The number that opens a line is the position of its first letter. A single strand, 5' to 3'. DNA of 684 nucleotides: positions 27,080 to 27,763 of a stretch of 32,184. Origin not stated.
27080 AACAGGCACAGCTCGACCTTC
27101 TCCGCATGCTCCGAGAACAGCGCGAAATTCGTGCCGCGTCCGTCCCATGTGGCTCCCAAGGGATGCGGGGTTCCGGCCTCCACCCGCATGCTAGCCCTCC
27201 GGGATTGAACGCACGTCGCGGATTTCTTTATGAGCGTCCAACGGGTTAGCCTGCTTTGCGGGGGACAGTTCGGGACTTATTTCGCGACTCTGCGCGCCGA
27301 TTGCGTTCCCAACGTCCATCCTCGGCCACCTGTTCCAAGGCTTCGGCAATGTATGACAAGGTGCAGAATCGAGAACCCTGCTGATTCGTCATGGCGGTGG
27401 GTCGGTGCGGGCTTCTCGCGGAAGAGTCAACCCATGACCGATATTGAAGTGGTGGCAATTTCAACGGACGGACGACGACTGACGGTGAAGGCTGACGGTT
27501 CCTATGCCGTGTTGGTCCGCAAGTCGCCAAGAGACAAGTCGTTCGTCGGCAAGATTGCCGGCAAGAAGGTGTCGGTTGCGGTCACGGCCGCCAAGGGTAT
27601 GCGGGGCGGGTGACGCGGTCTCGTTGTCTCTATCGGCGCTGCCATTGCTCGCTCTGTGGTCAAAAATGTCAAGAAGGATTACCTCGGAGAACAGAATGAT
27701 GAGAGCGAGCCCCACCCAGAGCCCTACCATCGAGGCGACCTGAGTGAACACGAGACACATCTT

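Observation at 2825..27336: Dense cluster of exact EcfG-type (GGAAC-N16/17-CGTT) promoters: the window looks like a general stress response regulon block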

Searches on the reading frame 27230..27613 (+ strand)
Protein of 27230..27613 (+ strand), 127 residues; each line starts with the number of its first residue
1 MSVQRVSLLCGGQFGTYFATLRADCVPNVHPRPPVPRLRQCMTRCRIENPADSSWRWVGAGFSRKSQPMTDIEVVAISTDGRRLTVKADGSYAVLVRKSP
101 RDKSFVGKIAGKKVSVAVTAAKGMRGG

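Call 8: search_protein_families(library=pfam, proteins=[window:27230-27613:+], max_evalue=0.01)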
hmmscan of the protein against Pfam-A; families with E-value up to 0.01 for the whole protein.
window:27230-27613:+ (127 aa): 0 families

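Call 24: search_protein_families(library=pfam, proteins=[window:27230-27613:+], max_evalue=0.1)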
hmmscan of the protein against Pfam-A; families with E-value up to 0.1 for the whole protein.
window:27230-27613:+ (127 aa): 1 family
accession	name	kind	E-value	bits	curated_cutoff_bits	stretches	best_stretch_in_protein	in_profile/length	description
PF03351.22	DOMON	-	0.013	16.2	32.7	1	55-87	29-60/124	DOMON domain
